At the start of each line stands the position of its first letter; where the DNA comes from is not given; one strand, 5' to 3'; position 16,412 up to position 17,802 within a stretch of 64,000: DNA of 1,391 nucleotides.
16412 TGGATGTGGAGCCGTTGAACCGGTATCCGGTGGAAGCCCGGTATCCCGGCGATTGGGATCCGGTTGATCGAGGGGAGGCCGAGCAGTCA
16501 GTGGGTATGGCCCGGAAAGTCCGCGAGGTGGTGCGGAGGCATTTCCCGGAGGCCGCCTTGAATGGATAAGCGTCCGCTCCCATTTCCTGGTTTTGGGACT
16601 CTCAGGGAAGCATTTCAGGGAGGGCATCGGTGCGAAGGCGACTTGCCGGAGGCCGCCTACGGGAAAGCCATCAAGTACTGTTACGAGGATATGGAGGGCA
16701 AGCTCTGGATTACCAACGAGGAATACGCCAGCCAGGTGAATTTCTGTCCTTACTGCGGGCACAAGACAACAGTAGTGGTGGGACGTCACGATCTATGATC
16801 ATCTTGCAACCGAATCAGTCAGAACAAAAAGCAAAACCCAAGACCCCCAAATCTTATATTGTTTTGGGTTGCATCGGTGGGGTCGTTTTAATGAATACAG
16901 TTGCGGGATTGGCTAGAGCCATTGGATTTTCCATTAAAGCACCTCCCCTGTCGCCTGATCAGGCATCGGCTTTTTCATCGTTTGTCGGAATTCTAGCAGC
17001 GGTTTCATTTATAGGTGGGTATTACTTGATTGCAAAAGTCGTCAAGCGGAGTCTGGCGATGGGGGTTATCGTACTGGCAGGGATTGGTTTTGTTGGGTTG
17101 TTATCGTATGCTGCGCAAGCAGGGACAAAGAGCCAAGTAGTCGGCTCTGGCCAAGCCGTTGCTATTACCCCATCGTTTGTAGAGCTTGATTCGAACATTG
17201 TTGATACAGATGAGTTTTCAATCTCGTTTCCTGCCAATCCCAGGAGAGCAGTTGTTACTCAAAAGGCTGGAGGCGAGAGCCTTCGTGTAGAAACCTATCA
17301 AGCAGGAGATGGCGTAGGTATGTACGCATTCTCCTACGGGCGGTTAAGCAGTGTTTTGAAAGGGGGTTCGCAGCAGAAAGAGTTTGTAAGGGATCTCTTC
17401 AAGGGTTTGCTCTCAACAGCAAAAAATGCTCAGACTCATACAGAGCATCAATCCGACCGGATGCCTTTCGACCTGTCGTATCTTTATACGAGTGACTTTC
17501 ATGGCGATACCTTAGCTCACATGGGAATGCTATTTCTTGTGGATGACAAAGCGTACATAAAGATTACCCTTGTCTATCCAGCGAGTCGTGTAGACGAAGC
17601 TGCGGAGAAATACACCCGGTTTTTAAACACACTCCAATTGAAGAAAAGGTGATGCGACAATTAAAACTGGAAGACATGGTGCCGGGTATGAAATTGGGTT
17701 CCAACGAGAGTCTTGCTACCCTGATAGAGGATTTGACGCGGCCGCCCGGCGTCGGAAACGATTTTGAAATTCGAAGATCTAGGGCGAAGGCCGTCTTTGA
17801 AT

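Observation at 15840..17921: MNT/HEPN pair followed by three overlapping low-GC genes of unknown function, directly upstream of tRNA-Pro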

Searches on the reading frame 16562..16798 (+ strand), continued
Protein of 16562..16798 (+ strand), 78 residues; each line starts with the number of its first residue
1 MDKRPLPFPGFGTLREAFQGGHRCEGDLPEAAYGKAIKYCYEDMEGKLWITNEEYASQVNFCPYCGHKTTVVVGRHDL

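Call 87: search_protein_families(library=phrogs, proteins=[L049:1401-3479:+, L049:5314-6573:+, L050:594-2075:-, L055:2-1936:+, L048:5335-5955:+, L076:6038-6877:+, L074:2179-3357:+, L056:1130-3238:+], max_evalue=0.00001)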
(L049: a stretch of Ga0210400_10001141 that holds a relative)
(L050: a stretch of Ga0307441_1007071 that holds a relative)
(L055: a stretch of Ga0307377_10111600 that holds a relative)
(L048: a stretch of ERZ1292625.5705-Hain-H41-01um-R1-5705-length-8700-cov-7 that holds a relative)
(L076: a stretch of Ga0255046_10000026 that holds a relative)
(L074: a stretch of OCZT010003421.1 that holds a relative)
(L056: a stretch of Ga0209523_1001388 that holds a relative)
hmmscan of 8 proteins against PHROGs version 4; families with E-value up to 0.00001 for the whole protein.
L049:1401-3479:+ (692 aa): 2 families
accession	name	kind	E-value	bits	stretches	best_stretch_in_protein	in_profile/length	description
phrog_156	-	head and packaging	5.5e-131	439.2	1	8-663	14-655/681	portal protein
phrog_14911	-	unknown function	2.5e-35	123.2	1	20-380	21-390/404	-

L049:5314-6573:+ (419 aa): 1 family
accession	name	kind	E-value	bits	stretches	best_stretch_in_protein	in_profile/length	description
phrog_283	-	head and packaging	2.9e-65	222.1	1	1-418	1-382/385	major head protein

L050:594-2075:- (493 aa): 1 family
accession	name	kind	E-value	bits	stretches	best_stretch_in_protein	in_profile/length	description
phrog_5902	-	unknown function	1.3e-33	117.8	1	40-334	32-317/359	-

L055:2-1936:+ (644 aa): 3 families
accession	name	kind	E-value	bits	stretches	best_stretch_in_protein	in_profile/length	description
phrog_17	-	DNA, RNA and nucleotide metabolism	2.1e-37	129.7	1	2-642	732-1230/1445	DNA polymerase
phrog_2573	-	DNA, RNA and nucleotide metabolism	3.8e-10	40.4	1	370-607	6-235/336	DNA polymerase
phrog_10285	-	DNA, RNA and nucleotide metabolism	1e-08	35.6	0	350-513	28-173/321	DNA polymerase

L048:5335-5955:+ (206 aa): 2 families
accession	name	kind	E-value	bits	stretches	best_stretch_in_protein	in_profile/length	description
phrog_229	-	other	4.7e-27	96.3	1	100-206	246-358/533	MazG-like pyrophosphatase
phrog_22758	-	other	4.4e-08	34.1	1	116-197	125-206/221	MazG-like pyrophosphatase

L076:6038-6877:+ (279 aa): 10 families
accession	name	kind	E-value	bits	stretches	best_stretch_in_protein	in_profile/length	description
phrog_67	-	other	5.6e-49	168.8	1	7-276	126-353/743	DNA methyltransferase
phrog_498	-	other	3.9e-23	82.8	1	14-269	213-423/633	DNA methyltransferase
phrog_3008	-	other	9.2e-18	65.4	1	186-272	139-217/244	DNA methyltransferase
phrog_18293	-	other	2.7e-13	50.9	1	185-268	26-109/119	methyltransferase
phrog_18146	-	other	2e-11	44.5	1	204-266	48-111/452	DNA methyltransferase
phrog_6025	-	other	1.7e-10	41.8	1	6-111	13-112/192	DNA methyltransferase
phrog_23148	-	unknown function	7e-10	40.2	1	201-272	81-152/165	-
phrog_12517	-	unknown function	2.7e-08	34.3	0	199-269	80-150/316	-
phrog_8769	-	other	1.9e-07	31.8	1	216-269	3-56/71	methyltransferase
phrog_16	-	DNA, RNA and nucleotide metabolism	4.7e-06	26.1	1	96-262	807-905/986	DNA helicase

L074:2179-3357:+ (392 aa): 1 family
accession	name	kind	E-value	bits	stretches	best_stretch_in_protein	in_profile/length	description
phrog_14296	-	DNA, RNA and nucleotide metabolism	1.4e-23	84.6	1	3-296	4-304/417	DNA primase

L056:1130-3238:+ (702 aa): 2 families
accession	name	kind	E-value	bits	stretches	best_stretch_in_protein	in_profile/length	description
phrog_156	-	head and packaging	2.4e-131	440.4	1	12-656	14-642/681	portal protein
phrog_14911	-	unknown function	3.6e-37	129.3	1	24-385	21-391/404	-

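Call 91: search_protein_families(library=pfam, alignment_id=A7, max_evalue=0.0001)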
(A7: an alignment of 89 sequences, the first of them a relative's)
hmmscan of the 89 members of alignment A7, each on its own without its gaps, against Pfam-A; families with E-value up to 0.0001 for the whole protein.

A. member 1, L024:4825-5076:+ (83 aa): 0 families

B. families by the number of members that match (of 89 scanned): 29 families (the first 25 are shown)
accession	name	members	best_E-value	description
PF01909.29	NTP_transf_2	15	2.8e-17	Nucleotidyltransferase domain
PF18765.7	Polbeta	15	5.2e-13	Polymerase beta, Nucleotidyltransferase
PF05168.19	HEPN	13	5.9e-30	HEPN domain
PF22600.2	MTPAP-like_central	6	1.3e-05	Poly(A) RNA polymerase, mitochondrial-like, central palm domain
PF12811.12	BaxI_1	3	4.2e-76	Bax inhibitor 1 like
PF01850.27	PIN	3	1e-14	PIN domain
PF14076.12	DUF4258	3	1.8e-14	Domain of unknown function (DUF4258)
PF09957.15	VapB_antitoxin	3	3.1e-13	Bacterial antitoxin of type II TA system, VapB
PF01458.23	SUFBD_core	1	3.9e-69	SUF system FeS cluster assembly, SufBD core domain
PF01906.23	YbjQ_1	1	6.5e-36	Putative heavy-metal-binding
PF02082.26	Rrf2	1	2.3e-30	Iron-dependent Transcriptional regulator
PF12796.13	Ank_2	1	2.2e-29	Ankyrin repeats (3 copies)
PF01934.22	HepT-like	1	1.6e-24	Ribonuclease HepT-like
PF01609.27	DDE_Tnp_1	1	1.4e-22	Transposase DDE domain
PF00023.36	Ank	1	1.7e-20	Ankyrin repeat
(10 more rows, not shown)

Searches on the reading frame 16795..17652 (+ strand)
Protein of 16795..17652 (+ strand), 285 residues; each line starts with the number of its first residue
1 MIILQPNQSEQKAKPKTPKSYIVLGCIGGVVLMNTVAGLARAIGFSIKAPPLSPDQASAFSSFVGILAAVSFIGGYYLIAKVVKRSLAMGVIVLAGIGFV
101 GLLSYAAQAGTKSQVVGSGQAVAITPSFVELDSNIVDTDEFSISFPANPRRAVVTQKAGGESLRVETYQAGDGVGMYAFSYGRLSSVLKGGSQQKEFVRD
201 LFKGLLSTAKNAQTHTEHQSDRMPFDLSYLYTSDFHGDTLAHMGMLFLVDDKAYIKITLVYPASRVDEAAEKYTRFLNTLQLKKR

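Call 4: search_protein_families(library=pfam, proteins=[window:16795-17652:+], max_evalue=1)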
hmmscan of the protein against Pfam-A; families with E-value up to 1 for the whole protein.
window:16795-17652:+ (285 aa): 2 families
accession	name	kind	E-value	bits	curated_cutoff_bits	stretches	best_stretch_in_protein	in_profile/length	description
PF11174.13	DUF2970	-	0.038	14.2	27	0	11-42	23-54/56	Protein of unknown function (DUF2970)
PF20422.3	DHR-2_Lobe_B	-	0.21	12.1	26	1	249-278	10-39/77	DHR-2, Lobe B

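Call 5: search_protein_families(library=padloc, proteins=[window:16795-17652:+], max_evalue=1)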
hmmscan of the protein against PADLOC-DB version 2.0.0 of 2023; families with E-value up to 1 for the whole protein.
window:16795-17652:+ (285 aa): 0 families

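Call 6: search_protein_families(library=ncbifam, proteins=[window:16795-17652:+], max_evalue=1)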
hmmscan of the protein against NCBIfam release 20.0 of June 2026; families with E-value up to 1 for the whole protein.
window:16795-17652:+ (285 aa): 0 families

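Call 8: find_homologous_proteins(query=window:16795-17652:+, max_evalue=0.01)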
Query window:16795-17652:+ (285 aa): 2 proteins with E <= 0.01 among 3111 candidates.
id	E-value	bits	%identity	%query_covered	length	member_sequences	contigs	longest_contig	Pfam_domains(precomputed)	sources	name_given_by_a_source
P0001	7.2e-129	446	79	89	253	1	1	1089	-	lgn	-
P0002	4.6e-76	273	48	95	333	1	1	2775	-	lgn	-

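Call 9: search_protein_families(library=phrogs, proteins=[window:16795-17652:+], max_evalue=1)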
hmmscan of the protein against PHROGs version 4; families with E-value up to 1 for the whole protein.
window:16795-17652:+ (285 aa): 1 family
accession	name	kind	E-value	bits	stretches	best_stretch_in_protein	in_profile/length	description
phrog_29551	-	unknown function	0.034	15.1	1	90-106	4-20/51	-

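Call 10: find_encoding_contigs(protein=P0002, flank=5000)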
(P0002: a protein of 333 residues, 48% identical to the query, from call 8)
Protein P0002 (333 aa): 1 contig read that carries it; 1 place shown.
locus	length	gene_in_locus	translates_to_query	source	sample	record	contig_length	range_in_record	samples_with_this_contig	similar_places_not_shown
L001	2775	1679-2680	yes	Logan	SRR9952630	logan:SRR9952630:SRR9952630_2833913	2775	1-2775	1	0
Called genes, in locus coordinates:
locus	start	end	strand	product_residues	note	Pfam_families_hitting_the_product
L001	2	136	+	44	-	?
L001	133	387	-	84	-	PF12441:CopG_antitoxin (weak)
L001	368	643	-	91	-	-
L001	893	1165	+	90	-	PF02604:PhdYeFM_antitox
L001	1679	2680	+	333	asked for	-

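Call 11: find_encoding_contigs(protein=P0001, flank=5000)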
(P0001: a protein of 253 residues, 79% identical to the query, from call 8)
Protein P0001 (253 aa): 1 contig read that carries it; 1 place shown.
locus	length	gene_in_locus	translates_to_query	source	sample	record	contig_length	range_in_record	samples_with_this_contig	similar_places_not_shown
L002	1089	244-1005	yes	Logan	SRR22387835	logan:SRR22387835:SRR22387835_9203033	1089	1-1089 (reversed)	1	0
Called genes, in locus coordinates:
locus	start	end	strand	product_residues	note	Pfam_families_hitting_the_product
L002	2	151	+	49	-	?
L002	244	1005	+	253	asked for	-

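Call 12: find_encoding_contigs(protein=window:16795-17652:+, flank=10000)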
Protein window:16795-17652:+ (285 aa): 1 contig read that carries it; 1 place shown.
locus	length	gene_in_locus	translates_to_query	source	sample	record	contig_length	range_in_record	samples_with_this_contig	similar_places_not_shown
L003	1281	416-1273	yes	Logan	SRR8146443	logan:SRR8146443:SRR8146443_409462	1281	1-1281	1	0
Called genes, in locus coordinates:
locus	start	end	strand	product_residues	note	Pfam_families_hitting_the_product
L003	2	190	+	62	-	?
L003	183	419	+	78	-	-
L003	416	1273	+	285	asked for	-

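Call 27: predict_structure(alignment_id=A1)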
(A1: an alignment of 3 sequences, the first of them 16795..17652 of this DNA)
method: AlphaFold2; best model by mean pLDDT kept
length: 285 residues; sequences in the alignment: 3
mean_pLDDT: 47.9   pTM: 0.37
mean pLDDT of the five models: 47.9, 47.6, 42.9, 41.8, 37.5
residues with pLDDT >= 90: 0; 70-90: 16; 50-70: 89; < 50: 180
segments of 3 or more residues with pLDDT < 50: 1-85, 87-126, 182-187, 208-244, 248-252
pLDDT, mean of each block of 10 residues (from residue 1): 36 35 36 40 36 39 41 46 43 45 39 33 48 74 70 58 60 53 51 57 52 40 43 40 47 50 59 65 59
secondary structure, 60 per line:
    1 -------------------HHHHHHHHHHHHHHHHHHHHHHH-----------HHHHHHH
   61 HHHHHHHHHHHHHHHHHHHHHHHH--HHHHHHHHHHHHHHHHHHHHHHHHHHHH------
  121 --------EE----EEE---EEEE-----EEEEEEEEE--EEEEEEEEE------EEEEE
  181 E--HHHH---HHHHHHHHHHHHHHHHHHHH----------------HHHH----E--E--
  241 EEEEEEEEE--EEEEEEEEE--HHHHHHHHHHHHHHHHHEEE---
elements in order: H20-42 H54-84 H87-114 E135-137 E141-144 E150-158 E161-169 E176-181 H184-187 H191-210 H227-230 E241-249 E252-260 H263-279 E280-282

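Call 28: search_protein_representatives(alignment_id=A1)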
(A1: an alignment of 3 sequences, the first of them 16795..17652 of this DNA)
Query: 3 sequences, 285 profile positions. Proteins with E-value up to 0.001 (for the whole library): 28; up to 1e-10: 13; up to 1e-30: 7. The best 28 are listed.
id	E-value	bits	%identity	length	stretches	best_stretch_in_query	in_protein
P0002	1.6e-152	522.7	-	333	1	1-285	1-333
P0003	2.9e-82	292.2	-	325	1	8-284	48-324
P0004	6.9e-62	225.3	-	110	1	176-285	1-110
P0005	1.9e-49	184.5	-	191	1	121-283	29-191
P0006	3.6e-42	160.6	-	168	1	134-285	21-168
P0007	3.2e-38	147.7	-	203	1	80-283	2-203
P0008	2.3e-36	141.6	-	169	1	136-283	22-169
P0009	7.1e-30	120.3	-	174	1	137-284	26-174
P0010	8.7e-23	97.0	-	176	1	123-283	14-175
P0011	2.9e-22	95.3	-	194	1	122-283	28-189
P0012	3.8e-15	72.0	-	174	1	134-285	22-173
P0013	5.1e-15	71.5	-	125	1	133-215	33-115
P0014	2.1e-11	59.7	-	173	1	138-283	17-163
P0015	2.6e-08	49.5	-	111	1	137-210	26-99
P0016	7.5e-08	48.0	-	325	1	138-282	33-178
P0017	8.1e-08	47.9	-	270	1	8-134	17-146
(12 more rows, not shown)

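Call 66: find_encoding_contigs(protein=P0003, flank=6000, max_places=3)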
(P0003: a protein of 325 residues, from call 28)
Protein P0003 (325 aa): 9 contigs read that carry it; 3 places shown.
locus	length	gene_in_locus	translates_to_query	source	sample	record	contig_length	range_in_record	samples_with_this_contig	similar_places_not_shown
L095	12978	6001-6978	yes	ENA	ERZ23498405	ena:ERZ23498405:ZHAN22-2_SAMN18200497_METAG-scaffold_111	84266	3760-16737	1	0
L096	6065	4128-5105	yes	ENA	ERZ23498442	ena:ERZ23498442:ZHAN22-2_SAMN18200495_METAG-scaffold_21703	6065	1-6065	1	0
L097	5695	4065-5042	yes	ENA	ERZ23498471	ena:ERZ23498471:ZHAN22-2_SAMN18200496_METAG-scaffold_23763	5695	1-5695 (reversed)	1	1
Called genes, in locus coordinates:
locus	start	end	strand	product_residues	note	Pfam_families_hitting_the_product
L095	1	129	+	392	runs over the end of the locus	PF02810:SEC-C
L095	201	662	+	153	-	-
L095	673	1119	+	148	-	-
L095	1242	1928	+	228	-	PF14470:bPH_3 (weak), PF09851:SHOCT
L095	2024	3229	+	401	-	PF13011:LZ_Tnp_IS481 (faint), PF13518:HTH_28, PF13565:HTH_32, PF00665:rve, PF13683:rve_3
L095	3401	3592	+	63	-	-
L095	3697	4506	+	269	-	-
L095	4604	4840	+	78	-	-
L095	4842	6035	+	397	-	-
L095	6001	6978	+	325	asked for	-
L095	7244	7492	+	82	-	PF00076:RRM_1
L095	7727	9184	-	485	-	PF13091:PLDc_2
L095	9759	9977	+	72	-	PF09962:DUF2196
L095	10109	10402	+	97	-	PF04365:BrnT_toxin (weak)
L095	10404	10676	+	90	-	-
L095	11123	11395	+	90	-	PF12441:CopG_antitoxin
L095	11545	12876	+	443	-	PF13520:AA_permease_2, PF00324:AA_permease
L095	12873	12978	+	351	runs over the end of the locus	PF04055:Radical_SAM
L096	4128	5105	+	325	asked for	-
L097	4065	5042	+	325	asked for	-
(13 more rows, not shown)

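Call 68: search_protein_families(library=pfam, proteins=[L095:4842-6035:+, L095:3697-4506:+, L095:201-662:+, L095:673-1119:+, L095:4604-4840:+], max_evalue=0.05)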
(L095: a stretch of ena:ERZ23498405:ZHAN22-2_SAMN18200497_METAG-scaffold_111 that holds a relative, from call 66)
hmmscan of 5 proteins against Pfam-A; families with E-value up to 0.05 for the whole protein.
L095:4842-6035:+ (397 aa): 2 families
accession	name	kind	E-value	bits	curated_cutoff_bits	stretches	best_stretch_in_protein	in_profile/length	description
PF19743.5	ASTN1_2_fn3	-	0.011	16.4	24.3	1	103-203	16-110/123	ASTN1/2 Fn3 domain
PF23228.1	zf_PCFS4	-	0.021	14.9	27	0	354-381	6-33/69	PCFS4 zinc finger domain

L095:3697-4506:+ (269 aa): 4 families
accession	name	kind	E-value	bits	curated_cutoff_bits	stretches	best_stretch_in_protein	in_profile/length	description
PF05767.17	Pox_A14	-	9.5e-05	22.9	27.7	1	4-69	8-70/93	Poxvirus virion envelope protein A14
PF03186.18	CobD_Cbib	-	0.0021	17.9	34.4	1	10-85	43-121/282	CobD/Cbib protein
PF11862.13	DUF3382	-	0.0068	17.1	28.9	1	6-84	2-80/97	Domain of unknown function (DUF3382)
PF01789.22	PsbP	-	0.01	16.3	23.5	1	207-267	97-154/155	PsbP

L095:201-662:+ (153 aa): 0 families

L095:673-1119:+ (148 aa): 9 families
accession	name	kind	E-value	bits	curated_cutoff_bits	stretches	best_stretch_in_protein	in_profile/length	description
PF02224.24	Cytidylate_kin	-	0.0013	19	26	1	27-57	1-31/211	Cytidylate kinase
PF01202.28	SKI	-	0.0018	18.9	22.1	1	34-60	2-28/159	Shikimate kinase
PF02367.23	TsaE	-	0.0053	17.2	26.6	1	22-86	19-82/128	Threonylcarbamoyl adenosine biosynthesis protein TsaE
PF07693.20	KAP_NTPase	-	0.0054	16.5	20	0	8-42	1-38/293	KAP family P-loop domain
PF13401.12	AAA_22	-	0.0094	16.7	27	0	25-48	6-29/130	AAA domain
PF02223.23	Thymidylate_kin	-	0.014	15.5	27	0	29-54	1-26/185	Thymidylate kinase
PF13238.12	AAA_18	-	0.039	14.8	29.4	0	27-58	1-32/128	AAA domain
PF01712.25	dNK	-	0.041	14.1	27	0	27-52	1-26/203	Deoxynucleoside kinase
PF00005.33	ABC_tran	-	0.047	14.7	25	0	23-45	10-32/137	ABC transporter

L095:4604-4840:+ (78 aa): 0 families

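Call 69: search_protein_families(library=padloc, proteins=[L095:4842-6035:+, L095:3697-4506:+, L095:201-662:+, L095:673-1119:+, L095:6001-6978:+, P0002], max_evalue=0.05)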
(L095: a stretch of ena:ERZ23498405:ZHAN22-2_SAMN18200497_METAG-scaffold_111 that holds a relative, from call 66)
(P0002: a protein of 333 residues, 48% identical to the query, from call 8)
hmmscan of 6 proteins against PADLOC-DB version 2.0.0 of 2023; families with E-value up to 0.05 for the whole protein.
L095:4842-6035:+ (397 aa): 1 family
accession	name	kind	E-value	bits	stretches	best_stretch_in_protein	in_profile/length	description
PDLC00733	Effector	-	3.7e-07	27.3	1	168-294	251-377/388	TIR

L095:3697-4506:+ (269 aa): 0 families

L095:201-662:+ (153 aa): 0 families

L095:673-1119:+ (148 aa): 4 families
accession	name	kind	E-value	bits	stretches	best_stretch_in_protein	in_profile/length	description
PDLC02911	VakA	-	0.00031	19.3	1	26-56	4-34/163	-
PDLC04690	PDC-M51B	-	0.0015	16.3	1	26-55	4-33/191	-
PDLC04140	mad8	-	0.0093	13.5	1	14-51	16-54/314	mads_8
PDLC02361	PifA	-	0.015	11.9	1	24-45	40-61/720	PifA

L095:6001-6978:+ (325 aa): 0 families

P0002 (333 aa): 1 family
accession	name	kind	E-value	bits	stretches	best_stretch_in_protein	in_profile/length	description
PDLC00217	KwaA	-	0.014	13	1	15-68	6-63/193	Unknown function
